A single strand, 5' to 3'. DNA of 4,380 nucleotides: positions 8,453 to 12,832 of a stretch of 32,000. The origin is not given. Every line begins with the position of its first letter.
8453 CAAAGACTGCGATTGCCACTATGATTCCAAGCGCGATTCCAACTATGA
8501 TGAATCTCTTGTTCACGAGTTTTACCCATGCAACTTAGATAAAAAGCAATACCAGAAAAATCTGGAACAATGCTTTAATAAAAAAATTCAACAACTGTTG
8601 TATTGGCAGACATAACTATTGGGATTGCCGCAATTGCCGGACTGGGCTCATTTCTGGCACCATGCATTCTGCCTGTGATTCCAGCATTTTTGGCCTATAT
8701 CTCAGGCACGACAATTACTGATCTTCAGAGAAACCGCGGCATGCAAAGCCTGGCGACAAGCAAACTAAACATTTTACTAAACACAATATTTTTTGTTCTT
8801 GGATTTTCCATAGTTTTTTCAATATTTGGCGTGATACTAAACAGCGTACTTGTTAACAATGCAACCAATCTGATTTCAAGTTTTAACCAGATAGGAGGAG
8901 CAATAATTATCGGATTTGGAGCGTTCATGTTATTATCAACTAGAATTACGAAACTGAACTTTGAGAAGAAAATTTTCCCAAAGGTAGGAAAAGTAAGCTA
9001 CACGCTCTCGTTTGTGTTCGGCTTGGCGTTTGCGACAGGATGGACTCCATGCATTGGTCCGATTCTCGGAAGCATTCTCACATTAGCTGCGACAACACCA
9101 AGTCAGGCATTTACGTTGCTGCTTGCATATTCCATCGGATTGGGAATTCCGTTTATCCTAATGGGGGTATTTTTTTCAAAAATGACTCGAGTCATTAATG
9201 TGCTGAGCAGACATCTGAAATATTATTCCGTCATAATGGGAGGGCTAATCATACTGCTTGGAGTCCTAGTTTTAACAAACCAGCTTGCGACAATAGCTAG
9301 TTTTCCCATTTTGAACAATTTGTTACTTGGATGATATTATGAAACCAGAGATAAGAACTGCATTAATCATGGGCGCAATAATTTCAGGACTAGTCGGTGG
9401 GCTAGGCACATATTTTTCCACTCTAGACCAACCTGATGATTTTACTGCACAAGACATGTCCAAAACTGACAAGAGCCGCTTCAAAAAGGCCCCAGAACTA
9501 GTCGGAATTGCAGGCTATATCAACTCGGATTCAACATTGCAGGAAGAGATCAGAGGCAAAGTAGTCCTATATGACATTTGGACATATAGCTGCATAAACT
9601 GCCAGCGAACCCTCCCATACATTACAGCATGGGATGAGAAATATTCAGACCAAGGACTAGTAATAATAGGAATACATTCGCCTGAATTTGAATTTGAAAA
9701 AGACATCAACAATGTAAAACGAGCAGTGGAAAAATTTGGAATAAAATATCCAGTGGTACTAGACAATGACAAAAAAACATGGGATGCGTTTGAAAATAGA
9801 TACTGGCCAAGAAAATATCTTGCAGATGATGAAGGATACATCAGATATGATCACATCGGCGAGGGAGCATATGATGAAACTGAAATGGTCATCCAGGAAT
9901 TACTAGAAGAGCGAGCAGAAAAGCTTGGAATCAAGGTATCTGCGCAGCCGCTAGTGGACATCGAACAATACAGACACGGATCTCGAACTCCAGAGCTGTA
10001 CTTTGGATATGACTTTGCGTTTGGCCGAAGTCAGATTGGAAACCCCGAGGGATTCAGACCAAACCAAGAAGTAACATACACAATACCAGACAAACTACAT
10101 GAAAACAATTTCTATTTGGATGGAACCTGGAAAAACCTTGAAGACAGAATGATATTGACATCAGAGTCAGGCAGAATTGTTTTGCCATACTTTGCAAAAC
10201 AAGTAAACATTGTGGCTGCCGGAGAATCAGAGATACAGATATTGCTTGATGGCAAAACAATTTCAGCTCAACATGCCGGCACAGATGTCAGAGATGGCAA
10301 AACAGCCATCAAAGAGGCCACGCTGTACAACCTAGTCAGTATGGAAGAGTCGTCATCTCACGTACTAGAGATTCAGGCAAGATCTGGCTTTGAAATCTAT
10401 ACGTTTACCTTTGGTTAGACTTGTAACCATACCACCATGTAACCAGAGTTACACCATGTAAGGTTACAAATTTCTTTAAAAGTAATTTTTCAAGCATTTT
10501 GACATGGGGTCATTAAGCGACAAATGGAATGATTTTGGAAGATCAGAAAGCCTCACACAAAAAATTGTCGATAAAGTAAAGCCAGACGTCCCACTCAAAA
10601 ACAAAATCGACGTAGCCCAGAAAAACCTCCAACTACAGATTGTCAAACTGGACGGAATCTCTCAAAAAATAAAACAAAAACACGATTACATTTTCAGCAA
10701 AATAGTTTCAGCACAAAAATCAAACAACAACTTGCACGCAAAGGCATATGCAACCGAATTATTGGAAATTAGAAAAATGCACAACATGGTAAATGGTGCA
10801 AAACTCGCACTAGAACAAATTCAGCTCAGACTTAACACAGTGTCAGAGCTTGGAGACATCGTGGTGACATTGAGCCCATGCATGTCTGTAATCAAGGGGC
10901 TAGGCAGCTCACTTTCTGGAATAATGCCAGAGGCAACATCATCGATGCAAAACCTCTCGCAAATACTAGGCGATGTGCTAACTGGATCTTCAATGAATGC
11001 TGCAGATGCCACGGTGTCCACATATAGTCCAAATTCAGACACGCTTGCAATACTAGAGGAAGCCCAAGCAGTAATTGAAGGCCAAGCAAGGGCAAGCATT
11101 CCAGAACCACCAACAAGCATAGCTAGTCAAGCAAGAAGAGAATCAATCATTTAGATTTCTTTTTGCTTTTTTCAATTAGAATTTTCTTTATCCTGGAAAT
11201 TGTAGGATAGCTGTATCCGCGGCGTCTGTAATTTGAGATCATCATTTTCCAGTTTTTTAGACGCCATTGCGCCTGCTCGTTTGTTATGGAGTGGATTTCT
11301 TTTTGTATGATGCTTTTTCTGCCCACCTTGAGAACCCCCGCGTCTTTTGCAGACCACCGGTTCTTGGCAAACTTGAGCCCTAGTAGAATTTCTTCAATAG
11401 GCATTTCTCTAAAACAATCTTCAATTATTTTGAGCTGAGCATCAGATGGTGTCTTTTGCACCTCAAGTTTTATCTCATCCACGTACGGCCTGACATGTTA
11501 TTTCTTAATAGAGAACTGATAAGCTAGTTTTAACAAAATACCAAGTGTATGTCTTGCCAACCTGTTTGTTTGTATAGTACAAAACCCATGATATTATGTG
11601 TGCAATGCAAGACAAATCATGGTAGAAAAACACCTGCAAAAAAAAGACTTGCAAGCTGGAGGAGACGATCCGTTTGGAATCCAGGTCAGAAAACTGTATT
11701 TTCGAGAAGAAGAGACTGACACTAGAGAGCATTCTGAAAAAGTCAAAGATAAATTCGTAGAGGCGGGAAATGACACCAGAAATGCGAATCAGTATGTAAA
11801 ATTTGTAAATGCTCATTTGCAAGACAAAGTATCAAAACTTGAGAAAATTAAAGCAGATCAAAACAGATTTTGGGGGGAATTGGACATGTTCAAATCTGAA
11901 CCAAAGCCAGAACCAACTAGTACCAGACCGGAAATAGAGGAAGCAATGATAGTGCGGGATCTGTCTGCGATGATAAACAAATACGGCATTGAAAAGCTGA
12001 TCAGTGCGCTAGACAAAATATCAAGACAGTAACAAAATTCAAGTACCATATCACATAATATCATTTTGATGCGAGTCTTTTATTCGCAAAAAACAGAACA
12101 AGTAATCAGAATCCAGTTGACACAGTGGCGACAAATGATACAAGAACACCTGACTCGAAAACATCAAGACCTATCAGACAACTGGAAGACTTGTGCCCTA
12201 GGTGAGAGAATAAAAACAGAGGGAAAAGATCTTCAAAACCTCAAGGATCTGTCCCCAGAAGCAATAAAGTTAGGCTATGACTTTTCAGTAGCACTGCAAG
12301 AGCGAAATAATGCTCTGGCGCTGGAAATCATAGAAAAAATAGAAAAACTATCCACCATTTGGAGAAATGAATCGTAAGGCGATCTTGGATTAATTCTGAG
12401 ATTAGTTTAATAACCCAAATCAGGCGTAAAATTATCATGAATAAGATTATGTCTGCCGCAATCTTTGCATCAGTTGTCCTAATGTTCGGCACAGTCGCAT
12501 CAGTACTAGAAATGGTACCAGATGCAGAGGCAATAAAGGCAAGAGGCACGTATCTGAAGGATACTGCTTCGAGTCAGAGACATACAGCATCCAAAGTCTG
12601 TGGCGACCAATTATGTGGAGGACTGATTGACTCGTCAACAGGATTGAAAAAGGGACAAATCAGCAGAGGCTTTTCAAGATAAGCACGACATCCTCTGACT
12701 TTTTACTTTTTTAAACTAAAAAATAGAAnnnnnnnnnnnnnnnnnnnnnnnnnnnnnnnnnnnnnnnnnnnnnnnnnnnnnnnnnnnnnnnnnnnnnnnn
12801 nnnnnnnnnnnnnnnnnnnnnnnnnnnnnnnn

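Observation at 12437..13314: Cluster of three paralogous small secreted proteins sharing an unrecognised His...VCGD(Q/E)LC motif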

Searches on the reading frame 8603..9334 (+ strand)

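Call 14: search_protein_families(library=pfam, proteins=[window:8603-9334:+], max_evalue=0.001)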
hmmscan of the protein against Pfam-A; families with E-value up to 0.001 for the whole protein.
window:8603-9334:+ (243 aa): 2 families
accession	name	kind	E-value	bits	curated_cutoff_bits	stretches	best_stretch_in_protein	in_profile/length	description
PF02683.22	DsbD_TM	-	5e-08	32.9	27.1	1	7-196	6-191/219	Cytochrome C biogenesis protein transmembrane domain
PF13386.12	DsbD_2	-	0.00018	21.9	24.9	1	10-221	3-198/199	Cytochrome C biogenesis protein transmembrane region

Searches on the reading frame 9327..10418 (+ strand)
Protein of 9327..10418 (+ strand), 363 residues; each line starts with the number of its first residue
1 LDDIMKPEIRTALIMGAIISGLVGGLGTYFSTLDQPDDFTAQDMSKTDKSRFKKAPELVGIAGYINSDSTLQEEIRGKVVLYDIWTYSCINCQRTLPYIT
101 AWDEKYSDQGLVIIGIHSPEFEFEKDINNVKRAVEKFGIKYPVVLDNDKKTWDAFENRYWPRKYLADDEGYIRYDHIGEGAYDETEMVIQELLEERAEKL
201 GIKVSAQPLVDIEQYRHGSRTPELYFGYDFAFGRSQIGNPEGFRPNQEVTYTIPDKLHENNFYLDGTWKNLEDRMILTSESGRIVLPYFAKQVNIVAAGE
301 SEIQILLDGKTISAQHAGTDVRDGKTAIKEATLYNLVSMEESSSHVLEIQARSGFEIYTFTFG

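Call 14: search_protein_families(library=pfam, proteins=[window:9327-10418:+], max_evalue=0.001)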
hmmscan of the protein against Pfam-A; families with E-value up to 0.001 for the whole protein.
window:9327-10418:+ (363 aa): 4 families
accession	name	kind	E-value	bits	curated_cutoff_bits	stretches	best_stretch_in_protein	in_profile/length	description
PF17991.7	Thioredoxin_10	-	2.1e-33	116.3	27.1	1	221-363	1-142/142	Thioredoxin like C-terminal domain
PF08534.16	Redoxin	-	1.1e-10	42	26.6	1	66-180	18-136/148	Redoxin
PF00578.27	AhpC-TSA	-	6.4e-09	36.2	26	1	73-174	21-123/124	AhpC/TSA family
PF13905.12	Thioredoxin_8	-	8.8e-07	29.6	27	1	77-172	1-94/94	Thioredoxin-like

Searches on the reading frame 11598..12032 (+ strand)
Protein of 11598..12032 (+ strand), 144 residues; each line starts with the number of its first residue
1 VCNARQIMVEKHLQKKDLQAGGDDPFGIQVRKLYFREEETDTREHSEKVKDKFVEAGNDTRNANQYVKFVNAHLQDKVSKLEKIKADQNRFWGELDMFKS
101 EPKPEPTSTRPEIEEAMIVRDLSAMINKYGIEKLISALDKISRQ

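Call 14: search_protein_families(library=pfam, proteins=[window:11598-12032:+], max_evalue=0.001)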
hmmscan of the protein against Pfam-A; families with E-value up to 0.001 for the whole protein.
window:11598-12032:+ (144 aa): 0 families

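Call 48: search_protein_families(library=pfam, proteins=[window:11598-12032:+], max_evalue=5)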
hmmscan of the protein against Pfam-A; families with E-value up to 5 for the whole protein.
window:11598-12032:+ (144 aa): 1 family
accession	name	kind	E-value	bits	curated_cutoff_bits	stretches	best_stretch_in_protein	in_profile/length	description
PF24218.1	DUF7437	-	0.14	12.3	27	1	120-139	5-24/66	Family of unknown function (DUF7437)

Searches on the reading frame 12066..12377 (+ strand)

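Call 14: search_protein_families(library=pfam, proteins=[window:12066-12377:+], max_evalue=0.001)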
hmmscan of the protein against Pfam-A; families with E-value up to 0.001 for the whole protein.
window:12066-12377:+ (103 aa): 0 families

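Call 48: search_protein_families(library=pfam, proteins=[window:12066-12377:+], max_evalue=5)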
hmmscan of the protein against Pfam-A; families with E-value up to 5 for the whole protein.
window:12066-12377:+ (103 aa): 3 families
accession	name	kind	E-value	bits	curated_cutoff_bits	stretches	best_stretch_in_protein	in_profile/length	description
PF18510.6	NUC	-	0.025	15.6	25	1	29-94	49-114/162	Nuclease domain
PF09924.15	LPG_synthase_C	-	0.18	11.3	27.5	1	42-102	102-159/298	Phosphatidylglycerol lysyltransferase, C-terminal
PF17723.7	RHH_8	-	0.2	12.2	25.4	1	5-57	26-81/119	Ribbon-Helix-Helix transcriptional regulator family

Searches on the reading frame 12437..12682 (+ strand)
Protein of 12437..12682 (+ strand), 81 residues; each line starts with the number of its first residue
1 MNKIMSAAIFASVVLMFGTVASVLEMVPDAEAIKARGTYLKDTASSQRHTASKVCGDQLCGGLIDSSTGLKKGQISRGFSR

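Call 4: search_protein_families(library=pfam, proteins=[window:12437-12682:+], max_evalue=10)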
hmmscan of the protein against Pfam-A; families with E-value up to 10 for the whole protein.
window:12437-12682:+ (81 aa): 2 families
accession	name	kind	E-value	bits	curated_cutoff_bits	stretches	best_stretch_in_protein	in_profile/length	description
PF19721.4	DUF6215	-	0.14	12.2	27.1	1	10-63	10-66/135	Family of unknown function (DUF6215)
PF22119.1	GST_C_8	-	0.2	12.4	30.9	1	4-67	71-134/138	Glutathione S-transferase, C-terminal domain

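Call 7: search_protein_families(library=ncbifam, proteins=[window:12437-12682:+], max_evalue=10)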
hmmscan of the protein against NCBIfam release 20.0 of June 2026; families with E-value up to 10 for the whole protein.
window:12437-12682:+ (81 aa): 2 families
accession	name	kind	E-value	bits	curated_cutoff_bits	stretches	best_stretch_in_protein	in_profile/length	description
NF033694.1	perox_inhi_SPIN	equivalog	0.017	15.5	45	1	3-54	2-52/99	SPIN family peroxidase inhibitor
NF052468.1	glut_trans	equivalog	0.2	11.4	245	1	3-67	160-224/229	glutathione transferase, Atu5508 family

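Call 8: find_homologous_proteins(query=A1, max_evalue=0.01)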
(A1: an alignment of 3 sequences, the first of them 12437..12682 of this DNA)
Query A1 (3 sequences) (81 aa, profile of the alignment): 108 proteins with E <= 0.01 among 142 candidates.
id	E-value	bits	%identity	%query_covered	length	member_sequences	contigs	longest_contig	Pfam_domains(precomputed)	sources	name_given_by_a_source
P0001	2.7e-39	151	39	75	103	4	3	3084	-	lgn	-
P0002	6.2e-39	150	45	77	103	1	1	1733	-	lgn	-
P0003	2.7e-35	138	46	69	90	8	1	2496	-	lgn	-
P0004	6.9e-35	137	38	75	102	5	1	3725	-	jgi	jgi:hypothetical protein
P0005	3.3e-34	135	48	69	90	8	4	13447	-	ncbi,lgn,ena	-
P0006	7.2e-34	133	39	75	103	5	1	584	-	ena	-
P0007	1.4e-33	133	39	75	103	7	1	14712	-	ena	-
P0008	1.7e-31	126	46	51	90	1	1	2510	-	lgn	-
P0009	7.5e-31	124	38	68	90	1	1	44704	-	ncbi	ncbi:MAG: hypothetical protein ACT4OD_01470 [Candidatus Nitrosotenuis sp.]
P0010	1.2e-30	123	46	25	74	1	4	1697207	-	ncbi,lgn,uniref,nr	ncbi:hypothetical protein [Candidatus Nitrosotenuis aquarius]|uniref:hypothetical protein n=1 Tax=Ca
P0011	1.3e-30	123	40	68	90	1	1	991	-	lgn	-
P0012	1.5e-30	123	39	69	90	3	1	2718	-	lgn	-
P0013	1.9e-30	123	41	69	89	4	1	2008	-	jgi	-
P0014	2.6e-30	122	38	69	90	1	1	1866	-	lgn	-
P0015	2.7e-30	122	39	69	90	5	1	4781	-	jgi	jgi:hypothetical protein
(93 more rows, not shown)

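Call 64: predict_structure(alignment_id=A5)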
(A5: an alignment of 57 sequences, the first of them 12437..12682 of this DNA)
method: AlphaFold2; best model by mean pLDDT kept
length: 81 residues; sequences in the alignment: 57
mean_pLDDT: 59.8   pTM: 0.30
mean pLDDT of the five models: 59.8, 58.3, 58.2, 57.4, 53.4
residues with pLDDT >= 90: 6; 70-90: 16; 50-70: 29; < 50: 30
segments of 3 or more residues with pLDDT < 50: 31-33, 35-38, 41-51, 63-66, 78-81
pLDDT, mean of each block of 10 residues (from residue 1): 79 89 66 49 45 53 50 50 37
secondary structure, 60 per line:
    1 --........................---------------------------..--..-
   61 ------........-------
elements in order: H3-26 H67-74
